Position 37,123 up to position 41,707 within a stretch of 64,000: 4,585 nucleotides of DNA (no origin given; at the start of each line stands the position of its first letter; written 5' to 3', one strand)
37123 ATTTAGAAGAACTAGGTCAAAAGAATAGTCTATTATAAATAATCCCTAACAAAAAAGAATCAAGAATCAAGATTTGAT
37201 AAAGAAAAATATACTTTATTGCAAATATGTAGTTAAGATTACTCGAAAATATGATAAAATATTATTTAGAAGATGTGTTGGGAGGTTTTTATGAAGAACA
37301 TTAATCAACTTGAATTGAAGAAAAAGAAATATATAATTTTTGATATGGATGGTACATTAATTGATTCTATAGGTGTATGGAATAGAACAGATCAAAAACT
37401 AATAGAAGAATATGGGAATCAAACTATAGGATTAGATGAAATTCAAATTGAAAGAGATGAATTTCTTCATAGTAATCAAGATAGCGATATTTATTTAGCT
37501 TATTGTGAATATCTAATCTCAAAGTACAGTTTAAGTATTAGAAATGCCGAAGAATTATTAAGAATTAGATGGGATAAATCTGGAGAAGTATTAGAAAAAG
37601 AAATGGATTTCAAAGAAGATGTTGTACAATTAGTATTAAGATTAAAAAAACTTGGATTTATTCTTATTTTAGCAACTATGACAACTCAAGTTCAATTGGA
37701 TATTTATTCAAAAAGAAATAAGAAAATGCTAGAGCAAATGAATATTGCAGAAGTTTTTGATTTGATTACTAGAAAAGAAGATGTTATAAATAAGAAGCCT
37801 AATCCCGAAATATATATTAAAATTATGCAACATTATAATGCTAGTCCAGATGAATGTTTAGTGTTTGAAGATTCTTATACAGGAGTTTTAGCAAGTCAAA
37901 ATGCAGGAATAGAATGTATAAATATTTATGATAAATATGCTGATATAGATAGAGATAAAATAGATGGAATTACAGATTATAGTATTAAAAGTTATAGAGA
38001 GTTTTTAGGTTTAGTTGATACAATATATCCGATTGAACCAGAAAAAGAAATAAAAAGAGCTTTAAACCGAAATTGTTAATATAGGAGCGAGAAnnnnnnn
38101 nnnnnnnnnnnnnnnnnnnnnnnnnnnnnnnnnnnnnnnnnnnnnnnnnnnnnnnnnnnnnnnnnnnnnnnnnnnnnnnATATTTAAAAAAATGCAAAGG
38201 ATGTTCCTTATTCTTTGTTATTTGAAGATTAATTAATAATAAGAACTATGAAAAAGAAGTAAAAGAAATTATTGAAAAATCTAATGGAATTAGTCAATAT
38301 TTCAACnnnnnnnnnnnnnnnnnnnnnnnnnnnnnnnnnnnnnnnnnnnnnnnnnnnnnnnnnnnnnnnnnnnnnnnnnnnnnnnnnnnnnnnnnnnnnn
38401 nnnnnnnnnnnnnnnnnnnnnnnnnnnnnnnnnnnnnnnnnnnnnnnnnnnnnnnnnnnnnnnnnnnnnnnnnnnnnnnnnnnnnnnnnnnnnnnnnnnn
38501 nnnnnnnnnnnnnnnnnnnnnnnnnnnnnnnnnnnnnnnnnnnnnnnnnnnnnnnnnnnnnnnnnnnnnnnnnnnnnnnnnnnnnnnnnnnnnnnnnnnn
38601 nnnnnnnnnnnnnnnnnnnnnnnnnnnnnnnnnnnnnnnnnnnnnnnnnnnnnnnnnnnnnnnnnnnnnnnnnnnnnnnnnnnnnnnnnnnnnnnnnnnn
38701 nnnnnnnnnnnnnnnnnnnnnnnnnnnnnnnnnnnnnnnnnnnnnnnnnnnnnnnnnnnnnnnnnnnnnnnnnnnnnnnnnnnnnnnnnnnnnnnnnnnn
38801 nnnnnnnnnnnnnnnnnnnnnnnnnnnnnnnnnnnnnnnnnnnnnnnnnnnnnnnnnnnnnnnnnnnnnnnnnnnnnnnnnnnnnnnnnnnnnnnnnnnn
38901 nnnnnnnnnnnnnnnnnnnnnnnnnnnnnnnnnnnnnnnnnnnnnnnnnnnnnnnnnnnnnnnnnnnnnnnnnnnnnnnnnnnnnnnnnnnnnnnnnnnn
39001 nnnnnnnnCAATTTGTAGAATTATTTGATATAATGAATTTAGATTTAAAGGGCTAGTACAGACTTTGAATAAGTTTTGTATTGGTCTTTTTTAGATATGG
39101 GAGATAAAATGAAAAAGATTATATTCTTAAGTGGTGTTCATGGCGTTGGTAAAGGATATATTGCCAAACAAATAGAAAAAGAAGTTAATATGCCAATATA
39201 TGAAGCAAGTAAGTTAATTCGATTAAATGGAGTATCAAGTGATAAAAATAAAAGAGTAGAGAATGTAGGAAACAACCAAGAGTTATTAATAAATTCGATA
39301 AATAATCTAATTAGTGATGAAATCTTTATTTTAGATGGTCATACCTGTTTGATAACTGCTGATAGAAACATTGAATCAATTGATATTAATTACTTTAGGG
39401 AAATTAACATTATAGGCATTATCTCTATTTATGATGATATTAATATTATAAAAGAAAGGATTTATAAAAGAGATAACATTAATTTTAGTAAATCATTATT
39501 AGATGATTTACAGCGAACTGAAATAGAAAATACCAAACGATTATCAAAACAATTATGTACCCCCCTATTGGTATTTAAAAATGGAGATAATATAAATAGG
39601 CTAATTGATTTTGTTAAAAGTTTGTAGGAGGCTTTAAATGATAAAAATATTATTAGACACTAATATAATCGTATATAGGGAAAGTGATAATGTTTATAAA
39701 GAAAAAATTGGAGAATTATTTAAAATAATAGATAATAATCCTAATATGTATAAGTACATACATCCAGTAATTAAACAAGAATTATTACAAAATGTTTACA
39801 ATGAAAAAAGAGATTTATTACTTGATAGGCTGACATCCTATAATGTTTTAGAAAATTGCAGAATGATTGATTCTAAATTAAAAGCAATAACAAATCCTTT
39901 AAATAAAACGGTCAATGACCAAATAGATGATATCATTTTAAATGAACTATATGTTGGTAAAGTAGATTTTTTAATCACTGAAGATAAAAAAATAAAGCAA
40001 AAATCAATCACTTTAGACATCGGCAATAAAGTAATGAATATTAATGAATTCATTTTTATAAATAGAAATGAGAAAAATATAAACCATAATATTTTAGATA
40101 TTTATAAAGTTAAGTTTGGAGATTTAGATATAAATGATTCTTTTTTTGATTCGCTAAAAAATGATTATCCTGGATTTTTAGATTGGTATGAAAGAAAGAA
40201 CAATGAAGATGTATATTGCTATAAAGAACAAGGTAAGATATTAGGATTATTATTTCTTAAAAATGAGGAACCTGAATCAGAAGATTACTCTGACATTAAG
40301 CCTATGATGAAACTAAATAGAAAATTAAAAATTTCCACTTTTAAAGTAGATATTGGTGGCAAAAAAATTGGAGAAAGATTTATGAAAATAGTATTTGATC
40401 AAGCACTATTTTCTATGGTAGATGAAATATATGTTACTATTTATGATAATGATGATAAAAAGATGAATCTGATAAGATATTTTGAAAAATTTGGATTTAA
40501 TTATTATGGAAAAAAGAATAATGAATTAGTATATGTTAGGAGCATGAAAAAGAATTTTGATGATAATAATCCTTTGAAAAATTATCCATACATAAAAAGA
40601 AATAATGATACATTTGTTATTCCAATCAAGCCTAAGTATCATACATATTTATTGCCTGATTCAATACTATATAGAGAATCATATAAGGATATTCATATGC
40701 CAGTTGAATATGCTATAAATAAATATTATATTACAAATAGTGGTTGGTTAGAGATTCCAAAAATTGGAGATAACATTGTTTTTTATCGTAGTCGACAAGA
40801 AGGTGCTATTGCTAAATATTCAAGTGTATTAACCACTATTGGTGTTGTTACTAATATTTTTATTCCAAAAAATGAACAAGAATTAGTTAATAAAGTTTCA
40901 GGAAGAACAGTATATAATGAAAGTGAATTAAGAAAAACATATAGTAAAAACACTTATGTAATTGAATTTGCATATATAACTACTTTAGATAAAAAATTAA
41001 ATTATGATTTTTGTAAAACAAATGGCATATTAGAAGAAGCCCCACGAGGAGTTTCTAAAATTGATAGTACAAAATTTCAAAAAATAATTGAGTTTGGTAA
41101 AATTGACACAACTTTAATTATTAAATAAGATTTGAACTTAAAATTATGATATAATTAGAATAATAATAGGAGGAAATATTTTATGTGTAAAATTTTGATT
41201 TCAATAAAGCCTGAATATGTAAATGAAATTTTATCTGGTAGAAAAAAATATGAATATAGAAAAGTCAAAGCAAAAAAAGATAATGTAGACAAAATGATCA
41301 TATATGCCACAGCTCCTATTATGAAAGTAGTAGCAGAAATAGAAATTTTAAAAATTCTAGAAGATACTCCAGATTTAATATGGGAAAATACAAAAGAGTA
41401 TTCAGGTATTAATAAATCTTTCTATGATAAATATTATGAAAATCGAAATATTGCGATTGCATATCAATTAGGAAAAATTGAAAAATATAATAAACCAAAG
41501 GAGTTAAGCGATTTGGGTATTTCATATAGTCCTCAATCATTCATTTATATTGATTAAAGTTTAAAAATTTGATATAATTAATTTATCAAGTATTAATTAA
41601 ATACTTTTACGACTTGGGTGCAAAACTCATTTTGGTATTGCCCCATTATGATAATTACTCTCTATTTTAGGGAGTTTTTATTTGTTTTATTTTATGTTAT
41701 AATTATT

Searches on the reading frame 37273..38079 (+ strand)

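Call 62: search_protein_families(library=pfam, proteins=[window:37273-38079:+], max_evalue=0.001)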
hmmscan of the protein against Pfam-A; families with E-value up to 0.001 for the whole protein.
window:37273-38079:+ (268 aa): 3 families
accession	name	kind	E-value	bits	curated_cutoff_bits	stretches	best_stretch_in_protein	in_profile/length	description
PF13419.12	HAD_2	-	9e-25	88.2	23.8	1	21-217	1-177/178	Haloacid dehalogenase-like hydrolase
PF00702.32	Hydrolase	-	1e-20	75.4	26.4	1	19-212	2-191/191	haloacid dehalogenase-like hydrolase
PF13242.12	Hydrolase_like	-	0.00071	19.9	22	0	174-216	3-46/75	HAD-hyrolase-like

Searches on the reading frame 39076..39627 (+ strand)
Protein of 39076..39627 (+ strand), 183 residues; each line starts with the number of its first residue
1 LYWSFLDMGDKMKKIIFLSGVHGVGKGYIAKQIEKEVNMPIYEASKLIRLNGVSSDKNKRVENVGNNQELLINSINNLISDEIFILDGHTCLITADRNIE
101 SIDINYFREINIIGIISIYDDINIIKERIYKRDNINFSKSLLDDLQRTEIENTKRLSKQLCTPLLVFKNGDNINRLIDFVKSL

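Call 62: search_protein_families(library=pfam, proteins=[window:39076-39627:+], max_evalue=0.001)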
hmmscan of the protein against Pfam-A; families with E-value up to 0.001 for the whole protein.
window:39076-39627:+ (183 aa): 2 families
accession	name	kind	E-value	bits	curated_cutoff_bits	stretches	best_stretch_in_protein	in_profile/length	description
PF13207.12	AAA_17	-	7e-12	46.2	27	1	20-133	2-123/136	AAA domain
PF13238.12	AAA_18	-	1.9e-06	28.8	29.4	1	16-133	1-112/128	AAA domain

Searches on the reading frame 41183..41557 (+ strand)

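Call 62: search_protein_families(library=pfam, proteins=[window:41183-41557:+], max_evalue=0.001)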
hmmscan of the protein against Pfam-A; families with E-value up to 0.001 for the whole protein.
window:41183-41557:+ (124 aa): 1 family
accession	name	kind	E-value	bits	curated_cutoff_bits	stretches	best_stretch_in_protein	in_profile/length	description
PF04266.20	ASCH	-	2.9e-05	25.1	21.2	1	6-89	1-92/103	ASCH domain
